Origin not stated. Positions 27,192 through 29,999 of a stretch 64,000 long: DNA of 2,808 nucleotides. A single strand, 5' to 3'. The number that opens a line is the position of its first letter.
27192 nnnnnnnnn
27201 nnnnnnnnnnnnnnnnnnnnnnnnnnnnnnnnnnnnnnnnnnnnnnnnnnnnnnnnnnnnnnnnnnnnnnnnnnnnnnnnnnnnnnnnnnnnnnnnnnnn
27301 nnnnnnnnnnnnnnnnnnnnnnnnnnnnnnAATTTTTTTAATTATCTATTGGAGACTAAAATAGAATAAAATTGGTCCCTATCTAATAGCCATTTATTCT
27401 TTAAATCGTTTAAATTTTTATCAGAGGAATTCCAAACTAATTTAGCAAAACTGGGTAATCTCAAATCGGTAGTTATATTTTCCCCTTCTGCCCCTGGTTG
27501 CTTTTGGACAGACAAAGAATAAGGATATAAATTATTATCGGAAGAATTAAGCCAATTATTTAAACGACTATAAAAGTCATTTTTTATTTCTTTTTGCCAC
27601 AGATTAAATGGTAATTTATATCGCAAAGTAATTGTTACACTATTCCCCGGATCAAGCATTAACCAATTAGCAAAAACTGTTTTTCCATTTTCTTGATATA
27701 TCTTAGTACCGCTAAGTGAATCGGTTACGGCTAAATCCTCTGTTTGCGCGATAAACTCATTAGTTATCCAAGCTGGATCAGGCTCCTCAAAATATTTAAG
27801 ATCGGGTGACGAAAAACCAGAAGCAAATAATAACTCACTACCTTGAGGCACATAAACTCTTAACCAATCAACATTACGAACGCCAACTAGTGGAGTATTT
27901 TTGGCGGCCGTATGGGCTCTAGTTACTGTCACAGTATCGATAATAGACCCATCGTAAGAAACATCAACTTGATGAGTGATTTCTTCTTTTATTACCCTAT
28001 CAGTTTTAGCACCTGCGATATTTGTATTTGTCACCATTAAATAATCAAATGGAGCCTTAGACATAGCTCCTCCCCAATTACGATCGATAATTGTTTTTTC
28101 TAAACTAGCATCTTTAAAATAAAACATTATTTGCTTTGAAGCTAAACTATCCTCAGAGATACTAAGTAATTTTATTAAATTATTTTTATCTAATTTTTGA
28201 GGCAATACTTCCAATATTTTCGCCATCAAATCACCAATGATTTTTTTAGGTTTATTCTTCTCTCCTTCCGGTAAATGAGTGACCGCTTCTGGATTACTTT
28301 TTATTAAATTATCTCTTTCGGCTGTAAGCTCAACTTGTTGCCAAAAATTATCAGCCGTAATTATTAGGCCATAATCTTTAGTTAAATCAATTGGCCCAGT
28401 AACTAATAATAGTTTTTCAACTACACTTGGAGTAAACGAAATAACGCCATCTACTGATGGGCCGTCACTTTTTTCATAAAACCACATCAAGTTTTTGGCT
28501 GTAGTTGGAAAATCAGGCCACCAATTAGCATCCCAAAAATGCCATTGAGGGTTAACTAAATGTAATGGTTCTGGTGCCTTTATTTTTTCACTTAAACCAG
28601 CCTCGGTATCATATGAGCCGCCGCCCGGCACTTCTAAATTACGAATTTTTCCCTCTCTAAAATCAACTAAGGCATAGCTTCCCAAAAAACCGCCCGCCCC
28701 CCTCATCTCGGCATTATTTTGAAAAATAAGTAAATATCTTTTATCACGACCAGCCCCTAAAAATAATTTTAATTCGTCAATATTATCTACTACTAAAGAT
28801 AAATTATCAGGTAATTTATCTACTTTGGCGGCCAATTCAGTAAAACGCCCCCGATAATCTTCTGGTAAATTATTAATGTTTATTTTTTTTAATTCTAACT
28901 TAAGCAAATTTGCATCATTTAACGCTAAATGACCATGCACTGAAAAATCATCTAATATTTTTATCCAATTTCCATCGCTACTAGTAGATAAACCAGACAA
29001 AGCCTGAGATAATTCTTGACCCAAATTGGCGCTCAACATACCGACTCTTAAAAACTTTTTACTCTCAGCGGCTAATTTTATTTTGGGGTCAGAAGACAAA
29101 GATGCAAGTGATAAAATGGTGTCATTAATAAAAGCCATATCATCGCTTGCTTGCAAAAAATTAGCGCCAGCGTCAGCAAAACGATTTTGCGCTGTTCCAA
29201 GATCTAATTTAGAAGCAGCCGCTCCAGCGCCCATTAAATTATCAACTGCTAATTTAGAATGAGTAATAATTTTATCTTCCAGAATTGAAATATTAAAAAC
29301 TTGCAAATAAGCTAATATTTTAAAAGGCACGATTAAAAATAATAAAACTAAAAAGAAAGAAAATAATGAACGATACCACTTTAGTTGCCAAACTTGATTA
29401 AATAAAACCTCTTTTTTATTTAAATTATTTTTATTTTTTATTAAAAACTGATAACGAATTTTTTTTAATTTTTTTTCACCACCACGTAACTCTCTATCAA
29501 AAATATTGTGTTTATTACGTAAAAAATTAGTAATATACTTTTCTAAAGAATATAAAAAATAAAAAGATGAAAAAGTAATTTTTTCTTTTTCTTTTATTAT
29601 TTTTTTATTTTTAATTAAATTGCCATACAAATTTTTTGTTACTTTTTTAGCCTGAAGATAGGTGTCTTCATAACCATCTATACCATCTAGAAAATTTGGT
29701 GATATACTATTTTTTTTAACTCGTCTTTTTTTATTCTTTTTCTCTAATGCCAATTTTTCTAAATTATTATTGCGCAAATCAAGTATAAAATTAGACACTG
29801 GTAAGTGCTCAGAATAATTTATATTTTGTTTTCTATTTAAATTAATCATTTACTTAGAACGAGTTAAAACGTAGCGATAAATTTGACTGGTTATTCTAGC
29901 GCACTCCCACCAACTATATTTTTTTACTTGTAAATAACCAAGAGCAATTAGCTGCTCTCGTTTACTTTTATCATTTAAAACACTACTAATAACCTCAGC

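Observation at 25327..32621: Block of large single-pass membrane proteins of unknown function interleaved with a GT4 glycosyltransferase: candidate cell-surface assembly system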

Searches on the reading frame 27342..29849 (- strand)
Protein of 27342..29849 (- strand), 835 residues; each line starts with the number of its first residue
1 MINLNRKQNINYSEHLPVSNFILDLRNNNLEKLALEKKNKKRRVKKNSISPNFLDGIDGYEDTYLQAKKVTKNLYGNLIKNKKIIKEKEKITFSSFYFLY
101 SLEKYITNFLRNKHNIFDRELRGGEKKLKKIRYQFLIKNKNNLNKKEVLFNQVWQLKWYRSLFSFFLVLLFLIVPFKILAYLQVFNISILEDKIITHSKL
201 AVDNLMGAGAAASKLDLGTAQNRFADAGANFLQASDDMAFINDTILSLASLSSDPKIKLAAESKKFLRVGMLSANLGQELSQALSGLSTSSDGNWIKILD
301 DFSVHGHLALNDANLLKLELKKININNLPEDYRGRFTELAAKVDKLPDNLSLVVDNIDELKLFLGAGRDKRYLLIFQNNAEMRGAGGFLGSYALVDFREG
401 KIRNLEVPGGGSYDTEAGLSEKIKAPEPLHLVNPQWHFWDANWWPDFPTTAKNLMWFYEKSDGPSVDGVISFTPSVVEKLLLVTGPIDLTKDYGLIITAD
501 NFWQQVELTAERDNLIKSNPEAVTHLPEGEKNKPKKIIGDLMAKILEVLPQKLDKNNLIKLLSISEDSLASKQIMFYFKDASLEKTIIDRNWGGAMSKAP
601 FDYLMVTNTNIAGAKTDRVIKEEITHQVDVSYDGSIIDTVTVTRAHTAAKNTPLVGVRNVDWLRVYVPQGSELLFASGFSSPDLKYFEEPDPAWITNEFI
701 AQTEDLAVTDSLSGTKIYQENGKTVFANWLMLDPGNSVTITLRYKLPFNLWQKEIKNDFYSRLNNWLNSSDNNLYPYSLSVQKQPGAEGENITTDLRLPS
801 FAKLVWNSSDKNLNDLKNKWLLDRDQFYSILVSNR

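Call 4: search_protein_families(library=pfam, proteins=[window:27342-29849:-], max_evalue=0.01)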
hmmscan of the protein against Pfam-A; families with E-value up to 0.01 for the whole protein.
window:27342-29849:- (835 aa): 1 family
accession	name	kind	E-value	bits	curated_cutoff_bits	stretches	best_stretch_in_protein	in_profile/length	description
PF13196.11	DUF4012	-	6.6e-27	95.2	28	1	369-506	3-139/144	Protein of unknown function (DUF4012)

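Call 5: search_protein_families(library=ncbifam, proteins=[window:27342-29849:-], max_evalue=0.01)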
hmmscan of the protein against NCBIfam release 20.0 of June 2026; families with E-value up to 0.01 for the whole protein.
window:27342-29849:- (835 aa): 0 families

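Call 7: search_solved_structures(query=window:27342-29849:-, max_evalue=1)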
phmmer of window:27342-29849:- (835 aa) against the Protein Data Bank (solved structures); distinct sequences matched with E-value up to 1: 0.

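Call 18: find_homologous_proteins(query=window:27342-29849:-)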
Query window:27342-29849:- (835 aa): 1020 proteins with E <= 0.001 among 8000 candidates; the best 120 are listed.
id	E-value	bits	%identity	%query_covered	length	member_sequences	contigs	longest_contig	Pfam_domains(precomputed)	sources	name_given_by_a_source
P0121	0.0e+0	1875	100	100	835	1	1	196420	PF13196.12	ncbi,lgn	-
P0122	0.0e+0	1298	73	96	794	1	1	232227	PF13196.12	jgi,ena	-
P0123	0.0e+0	1292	72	95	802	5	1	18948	PF13196.12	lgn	-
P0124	0.0e+0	1289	72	96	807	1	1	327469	PF13196.12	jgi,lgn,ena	-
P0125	0.0e+0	1288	72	95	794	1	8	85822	PF13196.12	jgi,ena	-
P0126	0.0e+0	1286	73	95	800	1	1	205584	PF13196.12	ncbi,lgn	ncbi:MAG: DUF4012 domain-containing protein [Candidatus Falkowbacteria bacterium]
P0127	0.0e+0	1285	74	96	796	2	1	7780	PF13196.12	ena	-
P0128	0.0e+0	1283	72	96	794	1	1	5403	PF13196.12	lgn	-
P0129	0.0e+0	1282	70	96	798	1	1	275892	PF13196.12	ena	-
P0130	0.0e+0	1276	73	95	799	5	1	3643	PF13196.12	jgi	-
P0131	0.0e+0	1275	71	95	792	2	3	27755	PF13196.12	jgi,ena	-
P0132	0.0e+0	1270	68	100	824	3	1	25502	PF13196.12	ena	-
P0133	0.0e+0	1268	72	95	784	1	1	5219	PF13196.12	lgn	-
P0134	0.0e+0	1251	71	95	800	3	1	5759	PF13196.12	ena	-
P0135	0.0e+0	1248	70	96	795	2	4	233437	PF13196.12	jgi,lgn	jgi:hypothetical protein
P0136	0.0e+0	1244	69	95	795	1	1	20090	PF13196.12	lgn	-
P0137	0.0e+0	1240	70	95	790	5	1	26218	PF13196.12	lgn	-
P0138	0.0e+0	1238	70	95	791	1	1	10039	PF13196.12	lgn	-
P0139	0.0e+0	1231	69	95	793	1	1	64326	PF13196.12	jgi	jgi:Protein of unknown function (DUF4012)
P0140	0.0e+0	1228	69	95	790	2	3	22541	PF13196.12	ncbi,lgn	-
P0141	0.0e+0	1226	70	95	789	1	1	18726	PF13196.12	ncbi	-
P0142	0.0e+0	1200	68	95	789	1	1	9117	PF13196.12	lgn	-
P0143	0.0e+0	1172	66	95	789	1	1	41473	PF13196.12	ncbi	-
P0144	0.0e+0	1113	63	95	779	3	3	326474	PF13196.12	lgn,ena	-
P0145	0.0e+0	1045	61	94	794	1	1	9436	PF13196.12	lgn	-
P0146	0.0e+0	1041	59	94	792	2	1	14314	PF13196.12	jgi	jgi:hypothetical protein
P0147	0.0e+0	1039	60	95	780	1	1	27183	PF13196.12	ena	-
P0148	0.0e+0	1033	60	94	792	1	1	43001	PF13196.12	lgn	-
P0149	0.0e+0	1021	62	87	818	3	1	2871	PF13196.12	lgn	-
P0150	0.0e+0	1013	60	90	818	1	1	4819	PF13196.12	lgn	-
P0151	7.0e-296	1002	60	88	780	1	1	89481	PF13196.12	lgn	-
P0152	2.3e-295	1000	56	98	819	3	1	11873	PF13196.12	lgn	-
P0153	2.1e-294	997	57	95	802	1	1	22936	PF13196.12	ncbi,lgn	-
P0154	2.1e-291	987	60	88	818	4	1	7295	PF13196.12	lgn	-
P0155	2.9e-285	967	57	95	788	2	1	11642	PF13196.12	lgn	-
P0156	8.1e-284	962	59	87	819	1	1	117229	PF13196.12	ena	-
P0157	1.2e-283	962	56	95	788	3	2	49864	PF13196.12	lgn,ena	-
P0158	3.7e-260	884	52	94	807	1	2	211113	PF13196.12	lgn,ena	-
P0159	5.6e-259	880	57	86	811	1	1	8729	PF13196.12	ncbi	-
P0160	3.6e-257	874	73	61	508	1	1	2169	PF13196.12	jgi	jgi:hypothetical protein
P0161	8.8e-257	873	55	86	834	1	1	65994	PF13196.12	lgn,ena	-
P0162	5.5e-239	814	54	81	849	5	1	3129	PF13196.12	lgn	-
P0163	9.1e-239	813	50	99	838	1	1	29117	PF13196.12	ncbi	-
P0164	2.2e-238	812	54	81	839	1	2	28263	PF13196.12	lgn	-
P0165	5.3e-238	811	52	87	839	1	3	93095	PF13196.12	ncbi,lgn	-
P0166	5.5e-238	810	55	81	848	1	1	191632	PF13196.12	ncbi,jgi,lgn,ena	ncbi:MAG: DUF4012 domain-containing protein [Patescibacteria group bacterium]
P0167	1.3e-237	809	55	81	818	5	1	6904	PF13196.12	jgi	-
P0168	4.0e-237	808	48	100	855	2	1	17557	PF13196.12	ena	-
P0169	5.8e-237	807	50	92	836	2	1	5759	PF13196.12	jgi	-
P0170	6.7e-237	807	48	100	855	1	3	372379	PF13196.12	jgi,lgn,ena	-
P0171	1.0e-235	803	54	81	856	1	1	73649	PF13196.12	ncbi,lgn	-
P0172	1.6e-235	802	54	81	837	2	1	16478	PF13196.12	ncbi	-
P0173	2.4e-235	802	54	81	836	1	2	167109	PF13196.12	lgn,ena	-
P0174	9.5e-235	800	49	92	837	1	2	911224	PF13196.12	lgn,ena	-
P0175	1.1e-234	800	51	87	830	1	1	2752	PF13196.12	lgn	-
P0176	3.6e-234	798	54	81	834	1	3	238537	PF13196.12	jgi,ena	-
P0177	9.2e-234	797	55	81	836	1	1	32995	PF13196.12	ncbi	-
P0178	1.6e-233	796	48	100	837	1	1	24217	PF13196.12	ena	-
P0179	3.2e-233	795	54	81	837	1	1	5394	PF13196.12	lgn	-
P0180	3.7e-233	795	47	99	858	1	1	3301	PF13196.12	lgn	-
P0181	1.4e-232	793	47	100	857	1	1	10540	PF13196.12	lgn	-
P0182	1.5e-232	792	50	88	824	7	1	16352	PF13196.12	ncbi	-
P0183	2.8e-232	792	48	97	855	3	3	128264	PF13196.12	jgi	-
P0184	6.4e-232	790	53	81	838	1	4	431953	PF13196.12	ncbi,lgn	ncbi:MAG: DUF4012 domain-containing protein [Candidatus Falkowbacteria bacterium]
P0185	1.2e-231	790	47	100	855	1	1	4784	PF13196.12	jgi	-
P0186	1.2e-231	790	51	86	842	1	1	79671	PF13196.12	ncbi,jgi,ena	ncbi:MAG: DUF4012 domain-containing protein [Patescibacteria group bacterium]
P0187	1.9e-231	789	53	81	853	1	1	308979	PF13196.12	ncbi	-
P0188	2.7e-231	788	53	81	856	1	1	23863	PF13196.12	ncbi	-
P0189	3.0e-231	788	48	94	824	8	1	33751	PF13196.12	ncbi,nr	ncbi:DUF4012 domain-containing protein [Candidatus Falkowbacteria bacterium]|nr:DUF4012 domain-conta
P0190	3.0e-231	788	54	81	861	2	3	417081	PF13196.12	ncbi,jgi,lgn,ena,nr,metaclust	ncbi:TPA: hypothetical protein DCZ15_01125 [Candidatus Falkowbacteria bacterium]|nr:MAG: hypothetica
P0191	4.1e-231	788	49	90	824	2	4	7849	PF13196.12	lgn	-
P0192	4.4e-231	788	52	82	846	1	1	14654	PF13196.12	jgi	-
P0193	1.8e-230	786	49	96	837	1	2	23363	PF13196.12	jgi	-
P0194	3.0e-230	785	48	99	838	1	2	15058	PF13196.12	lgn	-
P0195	5.5e-230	784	48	99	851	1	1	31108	PF13196.12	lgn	-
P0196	6.4e-230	784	50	90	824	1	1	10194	PF13196.12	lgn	-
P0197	7.5e-230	784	49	85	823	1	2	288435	PF13196.12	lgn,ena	-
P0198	1.4e-229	783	52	82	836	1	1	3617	PF13196.12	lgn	-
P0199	1.7e-229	782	47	99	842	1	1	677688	PF13196.12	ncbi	-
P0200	2.5e-229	782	48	98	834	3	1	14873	PF13196.12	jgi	-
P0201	3.3e-228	778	53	81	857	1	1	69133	PF13196.12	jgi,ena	-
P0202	4.1e-228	778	47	100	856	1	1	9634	PF13196.12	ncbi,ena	-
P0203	5.7e-228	777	52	81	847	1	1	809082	PF13196.12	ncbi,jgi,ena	ncbi:MAG: DUF4012 domain-containing protein [Patescibacteria group bacterium]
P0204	7.1e-228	777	54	81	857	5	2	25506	PF13196.12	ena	-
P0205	7.6e-228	777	46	98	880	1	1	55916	PF13196.12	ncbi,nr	ncbi:MAG: DUF4012 domain-containing protein [bacterium]|nr:DUF4012 domain-containing protein [bacter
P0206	8.1e-228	777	52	81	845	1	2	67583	PF13196.12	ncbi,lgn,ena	-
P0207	9.0e-228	777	53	85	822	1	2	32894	PF13196.12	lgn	-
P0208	1.2e-227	776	53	81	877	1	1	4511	PF13196.12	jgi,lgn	-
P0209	1.3e-227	776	46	98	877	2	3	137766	PF13196.12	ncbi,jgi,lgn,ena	-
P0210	1.3e-227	776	47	98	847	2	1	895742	PF13196.12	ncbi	-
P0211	3.6e-227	775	50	87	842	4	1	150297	PF13196.12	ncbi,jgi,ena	ncbi:MAG: DUF4012 domain-containing protein [Patescibacteria group bacterium]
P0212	3.9e-227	775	50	90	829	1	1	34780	PF13196.12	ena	-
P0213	8.7e-227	773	51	83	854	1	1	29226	PF13196.12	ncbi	-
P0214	1.1e-226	773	48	95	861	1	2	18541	PF13196.12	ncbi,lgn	-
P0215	1.2e-226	773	47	100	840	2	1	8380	PF13196.12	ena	-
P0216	1.3e-226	773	53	82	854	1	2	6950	PF13196.12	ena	-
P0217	1.6e-226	773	48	98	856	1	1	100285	PF13196.12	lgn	-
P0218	2.2e-226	772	53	81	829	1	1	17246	PF13196.12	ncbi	ncbi:MAG: DUF4012 domain-containing protein [Patescibacteria group bacterium]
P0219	2.4e-226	772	46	99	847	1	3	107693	PF13196.12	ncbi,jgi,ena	-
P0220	2.7e-226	772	53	81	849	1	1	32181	PF13196.12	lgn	-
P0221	2.8e-226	772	46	99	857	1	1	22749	PF13196.12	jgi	jgi:hypothetical protein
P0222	4.2e-226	771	47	99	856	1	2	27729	PF13196.12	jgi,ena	-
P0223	5.6e-226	771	47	99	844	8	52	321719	PF13196.12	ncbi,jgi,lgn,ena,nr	ncbi:DUF4012 domain-containing protein [Candidatus Falkowbacteria bacterium]|jgi:hypothetical protei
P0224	5.8e-226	771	53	81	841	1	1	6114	PF13196.12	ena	-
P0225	8.6e-226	770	47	98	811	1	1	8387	PF13196.12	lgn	-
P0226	1.5e-225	769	51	82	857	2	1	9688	PF13196.12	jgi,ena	-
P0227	1.7e-225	769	49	89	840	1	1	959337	PF13196.12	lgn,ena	-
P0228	2.8e-225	768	53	81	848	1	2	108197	PF13196.12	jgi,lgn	jgi:hypothetical protein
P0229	2.8e-225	768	53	81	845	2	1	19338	PF13196.12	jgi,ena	-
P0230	3.0e-225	768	47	100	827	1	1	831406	PF13196.12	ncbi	-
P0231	3.7e-225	768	46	100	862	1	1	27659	PF13196.12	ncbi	-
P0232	3.9e-225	768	52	81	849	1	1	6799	PF13196.12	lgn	-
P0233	4.8e-225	768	51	84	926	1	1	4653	PF13196.12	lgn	-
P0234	5.2e-225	768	46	100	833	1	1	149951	PF13196.12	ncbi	-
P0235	7.1e-225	767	48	99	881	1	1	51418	PF13196.12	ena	-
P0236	9.2e-225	767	46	100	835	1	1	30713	PF13196.12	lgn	-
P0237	9.9e-225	767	46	97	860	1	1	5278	PF13196.12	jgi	-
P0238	1.2e-224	766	46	100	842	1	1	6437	PF13196.12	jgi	jgi:hypothetical protein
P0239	4.8e-224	764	47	99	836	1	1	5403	PF13196.12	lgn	-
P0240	5.1e-224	764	47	98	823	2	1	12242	PF13196.12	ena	-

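Call 31: search_protein_families(library=padloc, proteins=[window:27342-29849:-], max_evalue=0.01)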
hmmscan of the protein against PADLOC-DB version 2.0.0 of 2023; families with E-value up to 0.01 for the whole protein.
window:27342-29849:- (835 aa): 0 families

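Call 32: search_protein_families(library=phrogs, proteins=[window:27342-29849:-], max_evalue=0.01)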
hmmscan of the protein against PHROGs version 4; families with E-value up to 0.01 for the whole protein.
window:27342-29849:- (835 aa): 0 families

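Call 39: predict_structure(alignment_id=A2)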
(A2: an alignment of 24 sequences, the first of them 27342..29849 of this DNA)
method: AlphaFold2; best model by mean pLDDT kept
length: 835 residues; sequences in the alignment: 24
mean_pLDDT: 70.2   pTM: 0.62
mean pLDDT of the five models: 70.2, 69.4, 65.8, 64.1, 55.8
residues with pLDDT >= 90: 104; 70-90: 397; 50-70: 143; < 50: 191
segments of 3 or more residues with pLDDT < 50: 1-68, 85-99, 138-158, 177-185, 382-390, 409-442, 611-616, 651-658, 688-691, 694-705
pLDDT, mean of each block of 10 residues (from residue 1): 31 29 36 38 32 31 47 52 46 44 69 78 70 54 43 45 63 52 56 83 85 82 90 83 76 80 87 91 73 73 90 93 87 85 87 83 83 73 43 73 58 39 45 46 69 75 80 84 88 83 76 70 69 65 79 79 88 90 86 84 82 52 92 94 79 45 88 91 57 46 58 84 86 81 94 73 68 82 84 91 70 71 87 80
secondary structure, 60 per line:
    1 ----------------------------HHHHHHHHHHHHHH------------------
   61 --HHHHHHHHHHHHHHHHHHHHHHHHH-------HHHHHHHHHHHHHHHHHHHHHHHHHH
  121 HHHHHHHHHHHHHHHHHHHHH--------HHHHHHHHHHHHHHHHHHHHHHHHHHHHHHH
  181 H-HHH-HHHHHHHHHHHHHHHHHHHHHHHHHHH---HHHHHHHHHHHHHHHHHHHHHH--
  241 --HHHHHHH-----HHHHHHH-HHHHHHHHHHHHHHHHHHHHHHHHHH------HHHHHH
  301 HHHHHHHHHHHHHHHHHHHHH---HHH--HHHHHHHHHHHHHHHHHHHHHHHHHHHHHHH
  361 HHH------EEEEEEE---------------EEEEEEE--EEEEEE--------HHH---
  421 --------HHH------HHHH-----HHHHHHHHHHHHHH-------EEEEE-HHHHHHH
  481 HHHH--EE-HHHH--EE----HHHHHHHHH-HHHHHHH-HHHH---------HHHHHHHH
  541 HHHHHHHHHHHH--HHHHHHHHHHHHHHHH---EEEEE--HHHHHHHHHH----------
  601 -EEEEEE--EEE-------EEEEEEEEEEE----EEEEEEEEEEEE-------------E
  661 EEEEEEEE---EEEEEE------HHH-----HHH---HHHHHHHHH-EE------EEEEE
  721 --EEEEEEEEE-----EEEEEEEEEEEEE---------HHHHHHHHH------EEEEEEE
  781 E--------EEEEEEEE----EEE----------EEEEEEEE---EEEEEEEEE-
elements in order (helices of 4 or more, strands of 3 or more residues): H29-42 H63-87 H95-141 H150-181 H187-213 H217-238 H243-249 H255-261 H263-288 H295-321 H330-363 E370-376 E392-398 E401-406 H438-441 H447-460 E468-472 H474-484 H490-493 H502-510 H512-518 H520-523 H533-552 H555-570 E574-578 H581-590 E602-607 E610-612 E620-630 E635-646 E660-668 E672-677 H698-706 E716-720 E723-731 E737-749 H759-767 E774-781 E790-797 E802-804 E815-822 E826-834

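Call 53: search_solved_structures(query=A2, max_evalue=10, show_alignments=3)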
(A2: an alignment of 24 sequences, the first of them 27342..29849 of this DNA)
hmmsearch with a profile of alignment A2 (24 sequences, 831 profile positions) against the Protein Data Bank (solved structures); distinct sequences matched with E-value up to 10: 13.
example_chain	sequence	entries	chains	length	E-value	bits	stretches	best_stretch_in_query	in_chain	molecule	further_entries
1r2u_A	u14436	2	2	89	0.35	12.2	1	272-335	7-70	troponin C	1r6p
4gjg_A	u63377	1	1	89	0.43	11.9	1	272-335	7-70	Troponin C, slow skeletal and cardiac muscles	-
2n79_C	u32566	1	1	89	0.5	11.7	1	272-348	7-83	Troponin C, slow skeletal and cardiac muscles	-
2ctn_A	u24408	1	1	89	0.71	11.1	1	272-348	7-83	TROPONIN C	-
4gjf_A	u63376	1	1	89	0.72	11.1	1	272-335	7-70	Troponin C, slow skeletal and cardiac muscles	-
1wrk_A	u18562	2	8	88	0.73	11.1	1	272-349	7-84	Troponin C, slow skeletal and cardiac muscles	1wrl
2kfx_T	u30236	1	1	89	0.74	11.1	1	272-348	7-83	Troponin C, slow skeletal and cardiac muscles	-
2jxl_A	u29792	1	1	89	0.93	10.8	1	272-344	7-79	Troponin C, slow skeletal and cardiac muscles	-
1ap4_A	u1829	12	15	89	1.1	10.6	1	272-335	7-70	CARDIAC N-TROPONIN C | TROPONIN C, SLOW SKELETAL AND CARDIAC MUSCLES | PROTEIN (TROPONIN C)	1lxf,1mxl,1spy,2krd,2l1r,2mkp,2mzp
2kgb_C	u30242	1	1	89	1.1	10.5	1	272-334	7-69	Troponin C, slow skeletal and cardiac muscles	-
7sc2_A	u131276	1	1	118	1.5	10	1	272-350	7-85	Troponin C, slow skeletal and cardiac muscles,Troponin I, cardiac muscle chimera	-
5vln_A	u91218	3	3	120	1.6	10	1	272-350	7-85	Troponin C, slow skeletal and cardiac muscles,Troponin I, cardiac muscle | Troponin C, Troponin I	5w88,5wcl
6mv3_A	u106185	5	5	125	1.8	9.8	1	272-350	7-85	Troponin C, slow skeletal and cardiac muscles,Troponin I, cardiac muscle chimera | Troponin C, slow skeletal and cardiac muscles,Troponin I, cardiac muscle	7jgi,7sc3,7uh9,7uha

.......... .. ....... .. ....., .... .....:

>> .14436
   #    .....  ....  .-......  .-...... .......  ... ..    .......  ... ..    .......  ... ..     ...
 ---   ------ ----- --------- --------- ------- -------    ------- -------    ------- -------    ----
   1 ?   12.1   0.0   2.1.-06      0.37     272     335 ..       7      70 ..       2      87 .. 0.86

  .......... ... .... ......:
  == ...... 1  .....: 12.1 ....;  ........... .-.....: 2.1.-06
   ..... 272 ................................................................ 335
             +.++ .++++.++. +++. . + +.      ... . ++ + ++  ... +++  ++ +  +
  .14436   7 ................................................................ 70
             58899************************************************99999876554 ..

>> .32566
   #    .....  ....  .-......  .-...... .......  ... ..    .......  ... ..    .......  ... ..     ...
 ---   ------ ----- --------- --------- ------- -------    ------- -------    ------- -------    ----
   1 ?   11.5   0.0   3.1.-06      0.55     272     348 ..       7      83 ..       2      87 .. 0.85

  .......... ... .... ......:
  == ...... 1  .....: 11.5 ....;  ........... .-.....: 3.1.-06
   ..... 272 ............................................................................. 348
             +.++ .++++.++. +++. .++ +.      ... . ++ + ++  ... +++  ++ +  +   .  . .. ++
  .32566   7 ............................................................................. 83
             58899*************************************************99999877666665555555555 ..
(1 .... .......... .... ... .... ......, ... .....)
